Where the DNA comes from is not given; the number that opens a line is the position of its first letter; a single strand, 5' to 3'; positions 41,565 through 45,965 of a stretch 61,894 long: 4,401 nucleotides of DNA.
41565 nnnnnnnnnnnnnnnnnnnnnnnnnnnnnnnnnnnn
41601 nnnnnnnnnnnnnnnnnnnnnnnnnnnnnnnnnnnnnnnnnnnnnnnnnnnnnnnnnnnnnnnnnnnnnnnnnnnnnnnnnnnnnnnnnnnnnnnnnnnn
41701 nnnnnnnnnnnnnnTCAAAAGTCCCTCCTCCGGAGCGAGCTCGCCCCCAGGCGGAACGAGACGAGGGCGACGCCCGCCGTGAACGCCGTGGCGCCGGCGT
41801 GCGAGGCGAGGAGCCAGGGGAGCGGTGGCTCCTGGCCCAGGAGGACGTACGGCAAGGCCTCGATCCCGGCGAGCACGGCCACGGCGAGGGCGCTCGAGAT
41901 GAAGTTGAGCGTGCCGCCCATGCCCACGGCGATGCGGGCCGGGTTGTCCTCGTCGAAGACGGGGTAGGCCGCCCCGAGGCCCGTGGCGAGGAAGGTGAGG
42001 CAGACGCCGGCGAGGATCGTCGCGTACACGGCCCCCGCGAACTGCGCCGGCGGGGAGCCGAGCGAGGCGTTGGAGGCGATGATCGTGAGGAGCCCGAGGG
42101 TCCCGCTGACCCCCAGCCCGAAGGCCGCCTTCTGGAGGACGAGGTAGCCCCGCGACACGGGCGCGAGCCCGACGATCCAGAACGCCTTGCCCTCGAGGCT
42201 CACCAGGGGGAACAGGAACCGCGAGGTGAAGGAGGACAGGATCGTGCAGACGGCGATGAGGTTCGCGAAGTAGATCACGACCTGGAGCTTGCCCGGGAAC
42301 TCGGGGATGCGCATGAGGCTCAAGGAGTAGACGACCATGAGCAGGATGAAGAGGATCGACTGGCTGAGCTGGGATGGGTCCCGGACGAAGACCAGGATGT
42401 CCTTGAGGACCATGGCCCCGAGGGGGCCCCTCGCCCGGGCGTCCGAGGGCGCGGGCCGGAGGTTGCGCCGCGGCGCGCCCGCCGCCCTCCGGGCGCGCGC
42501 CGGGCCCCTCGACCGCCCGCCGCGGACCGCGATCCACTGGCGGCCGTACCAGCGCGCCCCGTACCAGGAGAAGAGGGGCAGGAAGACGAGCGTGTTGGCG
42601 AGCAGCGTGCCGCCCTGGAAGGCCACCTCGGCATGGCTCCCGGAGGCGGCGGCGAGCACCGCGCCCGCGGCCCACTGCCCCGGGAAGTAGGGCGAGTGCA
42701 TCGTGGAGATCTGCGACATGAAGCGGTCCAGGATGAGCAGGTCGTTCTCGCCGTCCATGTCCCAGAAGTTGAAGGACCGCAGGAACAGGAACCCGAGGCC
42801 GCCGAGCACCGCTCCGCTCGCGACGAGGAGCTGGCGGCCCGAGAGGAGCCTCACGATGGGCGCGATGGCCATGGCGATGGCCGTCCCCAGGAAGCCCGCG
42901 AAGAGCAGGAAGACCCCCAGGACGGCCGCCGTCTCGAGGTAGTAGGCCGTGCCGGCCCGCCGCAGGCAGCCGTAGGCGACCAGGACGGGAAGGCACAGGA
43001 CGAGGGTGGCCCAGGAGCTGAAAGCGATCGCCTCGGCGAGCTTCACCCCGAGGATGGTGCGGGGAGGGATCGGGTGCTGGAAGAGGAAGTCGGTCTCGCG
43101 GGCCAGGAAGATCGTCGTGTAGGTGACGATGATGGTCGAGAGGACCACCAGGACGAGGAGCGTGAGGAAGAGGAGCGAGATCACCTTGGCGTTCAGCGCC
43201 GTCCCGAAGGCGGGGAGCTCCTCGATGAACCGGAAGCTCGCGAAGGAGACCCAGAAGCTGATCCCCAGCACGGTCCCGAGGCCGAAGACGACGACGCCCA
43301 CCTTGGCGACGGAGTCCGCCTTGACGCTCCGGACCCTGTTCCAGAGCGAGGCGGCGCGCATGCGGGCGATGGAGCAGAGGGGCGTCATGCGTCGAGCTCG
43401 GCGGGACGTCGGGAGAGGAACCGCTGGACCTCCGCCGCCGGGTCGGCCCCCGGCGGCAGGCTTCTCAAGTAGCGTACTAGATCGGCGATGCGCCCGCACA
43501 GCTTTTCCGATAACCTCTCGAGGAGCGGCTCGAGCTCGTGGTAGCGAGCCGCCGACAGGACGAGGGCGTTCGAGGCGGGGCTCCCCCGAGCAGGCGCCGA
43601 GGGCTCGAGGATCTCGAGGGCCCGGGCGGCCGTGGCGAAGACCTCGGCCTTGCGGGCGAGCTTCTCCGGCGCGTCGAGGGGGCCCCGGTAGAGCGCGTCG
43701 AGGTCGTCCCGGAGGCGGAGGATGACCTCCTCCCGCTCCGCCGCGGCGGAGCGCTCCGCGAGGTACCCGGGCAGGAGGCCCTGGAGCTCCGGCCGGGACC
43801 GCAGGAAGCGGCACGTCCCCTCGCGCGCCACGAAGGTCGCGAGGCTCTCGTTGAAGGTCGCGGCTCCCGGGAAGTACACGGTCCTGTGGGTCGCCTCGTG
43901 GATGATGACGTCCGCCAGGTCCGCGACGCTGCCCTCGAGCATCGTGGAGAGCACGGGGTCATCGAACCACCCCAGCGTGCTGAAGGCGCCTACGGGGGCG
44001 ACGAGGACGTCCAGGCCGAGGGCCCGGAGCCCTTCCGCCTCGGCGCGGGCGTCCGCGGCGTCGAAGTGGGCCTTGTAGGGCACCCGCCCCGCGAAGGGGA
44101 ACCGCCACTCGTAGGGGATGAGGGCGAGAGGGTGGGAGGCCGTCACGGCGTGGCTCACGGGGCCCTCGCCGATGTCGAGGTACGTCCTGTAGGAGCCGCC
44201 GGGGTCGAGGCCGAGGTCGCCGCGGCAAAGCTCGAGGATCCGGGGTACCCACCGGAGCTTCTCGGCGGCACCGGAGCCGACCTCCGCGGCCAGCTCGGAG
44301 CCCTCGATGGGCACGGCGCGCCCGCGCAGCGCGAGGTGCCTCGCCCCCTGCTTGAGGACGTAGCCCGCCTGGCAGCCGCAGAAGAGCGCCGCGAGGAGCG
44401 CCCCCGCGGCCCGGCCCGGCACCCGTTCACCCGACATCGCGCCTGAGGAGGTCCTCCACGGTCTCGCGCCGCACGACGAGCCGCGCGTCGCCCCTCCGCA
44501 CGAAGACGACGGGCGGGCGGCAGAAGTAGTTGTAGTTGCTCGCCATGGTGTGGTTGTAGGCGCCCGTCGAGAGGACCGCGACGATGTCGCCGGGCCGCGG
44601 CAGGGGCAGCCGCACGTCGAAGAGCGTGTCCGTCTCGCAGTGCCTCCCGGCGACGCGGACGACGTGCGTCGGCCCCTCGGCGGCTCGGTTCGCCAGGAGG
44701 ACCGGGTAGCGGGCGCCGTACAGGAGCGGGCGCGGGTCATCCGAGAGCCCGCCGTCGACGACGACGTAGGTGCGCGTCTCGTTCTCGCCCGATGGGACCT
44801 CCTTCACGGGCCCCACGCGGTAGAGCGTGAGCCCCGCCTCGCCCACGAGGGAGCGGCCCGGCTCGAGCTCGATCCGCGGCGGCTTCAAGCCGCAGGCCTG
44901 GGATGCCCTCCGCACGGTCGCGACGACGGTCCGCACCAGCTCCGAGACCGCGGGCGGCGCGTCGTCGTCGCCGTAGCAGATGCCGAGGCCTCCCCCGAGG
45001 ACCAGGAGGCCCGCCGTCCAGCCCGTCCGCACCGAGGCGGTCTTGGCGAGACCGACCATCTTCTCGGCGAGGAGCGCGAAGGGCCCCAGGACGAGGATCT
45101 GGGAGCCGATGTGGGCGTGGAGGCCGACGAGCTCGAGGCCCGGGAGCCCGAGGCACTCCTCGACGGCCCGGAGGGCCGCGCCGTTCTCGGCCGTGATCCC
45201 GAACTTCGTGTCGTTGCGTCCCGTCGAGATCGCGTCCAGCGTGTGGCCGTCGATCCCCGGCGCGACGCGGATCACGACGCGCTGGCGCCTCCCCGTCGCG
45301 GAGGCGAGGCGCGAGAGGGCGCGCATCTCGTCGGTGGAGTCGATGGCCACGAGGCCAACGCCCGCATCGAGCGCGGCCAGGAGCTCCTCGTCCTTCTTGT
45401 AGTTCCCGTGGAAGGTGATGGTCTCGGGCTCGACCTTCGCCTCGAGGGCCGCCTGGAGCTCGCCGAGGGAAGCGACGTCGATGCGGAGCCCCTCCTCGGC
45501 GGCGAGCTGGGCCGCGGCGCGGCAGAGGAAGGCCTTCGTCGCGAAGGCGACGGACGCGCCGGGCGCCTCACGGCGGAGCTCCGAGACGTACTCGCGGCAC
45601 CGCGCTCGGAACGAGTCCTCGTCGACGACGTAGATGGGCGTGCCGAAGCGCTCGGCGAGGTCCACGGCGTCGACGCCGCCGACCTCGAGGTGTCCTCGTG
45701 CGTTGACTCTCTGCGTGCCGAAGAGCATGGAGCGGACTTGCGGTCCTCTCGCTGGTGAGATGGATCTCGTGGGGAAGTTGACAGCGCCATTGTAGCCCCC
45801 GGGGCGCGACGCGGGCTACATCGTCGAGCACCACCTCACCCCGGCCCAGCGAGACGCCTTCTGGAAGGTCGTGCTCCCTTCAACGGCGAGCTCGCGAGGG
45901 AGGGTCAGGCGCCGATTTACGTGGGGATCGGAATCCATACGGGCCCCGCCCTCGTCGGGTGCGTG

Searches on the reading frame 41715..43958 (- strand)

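Call 36: search_protein_families(library=pfam, proteins=[window:41715-43958:-], max_evalue=0.001)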
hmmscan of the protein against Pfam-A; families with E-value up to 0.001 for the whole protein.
window:41715-43958:- (747 aa): 1 family
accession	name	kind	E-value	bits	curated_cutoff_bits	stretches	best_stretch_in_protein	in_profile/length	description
PF16949.11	ABC_tran_2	-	4.5e-93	313.4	25.7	1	229-737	14-525/542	Putative ATP-binding cassette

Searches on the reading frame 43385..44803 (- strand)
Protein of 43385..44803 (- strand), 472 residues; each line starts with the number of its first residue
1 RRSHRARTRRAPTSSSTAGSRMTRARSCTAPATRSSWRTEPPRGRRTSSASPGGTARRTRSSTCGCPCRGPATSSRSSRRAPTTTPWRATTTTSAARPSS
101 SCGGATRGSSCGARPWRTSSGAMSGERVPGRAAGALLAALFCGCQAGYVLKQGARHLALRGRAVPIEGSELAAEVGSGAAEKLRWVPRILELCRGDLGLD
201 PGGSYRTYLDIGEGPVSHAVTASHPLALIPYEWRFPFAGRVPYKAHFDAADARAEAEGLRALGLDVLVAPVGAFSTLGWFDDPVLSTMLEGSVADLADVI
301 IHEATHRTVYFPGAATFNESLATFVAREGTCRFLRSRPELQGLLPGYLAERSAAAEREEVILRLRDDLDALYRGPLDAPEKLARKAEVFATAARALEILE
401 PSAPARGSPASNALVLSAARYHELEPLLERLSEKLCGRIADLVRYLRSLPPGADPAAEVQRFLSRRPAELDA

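Call 36: search_protein_families(library=pfam, proteins=[window:43385-44803:-], max_evalue=0.001)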
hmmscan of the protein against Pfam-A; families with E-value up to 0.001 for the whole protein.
window:43385-44803:- (472 aa): 1 family
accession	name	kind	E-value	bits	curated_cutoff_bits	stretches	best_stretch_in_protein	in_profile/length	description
PF10023.15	Aminopep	-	4.9e-63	213.8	25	1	147-445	1-306/322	Putative aminopeptidase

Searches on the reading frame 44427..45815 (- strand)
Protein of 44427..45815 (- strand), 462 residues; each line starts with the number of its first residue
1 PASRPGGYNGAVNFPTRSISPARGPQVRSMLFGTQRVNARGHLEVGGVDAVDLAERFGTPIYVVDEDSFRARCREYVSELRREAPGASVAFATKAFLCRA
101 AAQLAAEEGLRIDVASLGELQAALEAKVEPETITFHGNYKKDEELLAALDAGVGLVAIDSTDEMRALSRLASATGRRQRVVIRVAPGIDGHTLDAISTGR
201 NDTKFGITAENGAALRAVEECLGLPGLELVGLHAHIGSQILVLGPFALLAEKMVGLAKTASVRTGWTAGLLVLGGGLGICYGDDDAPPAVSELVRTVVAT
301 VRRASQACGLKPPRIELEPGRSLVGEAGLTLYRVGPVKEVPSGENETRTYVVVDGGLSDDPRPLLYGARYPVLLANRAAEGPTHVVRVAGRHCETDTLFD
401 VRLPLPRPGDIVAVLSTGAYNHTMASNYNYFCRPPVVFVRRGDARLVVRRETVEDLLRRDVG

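Call 36: search_protein_families(library=pfam, proteins=[window:44427-45815:-], max_evalue=0.001)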
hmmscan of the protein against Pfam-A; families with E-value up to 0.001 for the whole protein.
window:44427-45815:- (462 aa): 3 families
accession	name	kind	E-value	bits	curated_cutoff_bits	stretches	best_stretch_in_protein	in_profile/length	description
PF02784.22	Orn_Arg_deC_N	-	3e-50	171.3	23.4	1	70-324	5-246/247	Pyridoxal-dependent decarboxylase, pyridoxal binding domain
PF00278.28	Orn_DAP_Arg_deC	-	4.1e-11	43.4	23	1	65-418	5-95/95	Pyridoxal-dependent decarboxylase, C-terminal sheet domain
PF01168.26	Ala_racemase_N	-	2.2e-05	24.7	24.1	1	77-237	10-157/220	Alanine racemase, N-terminal domain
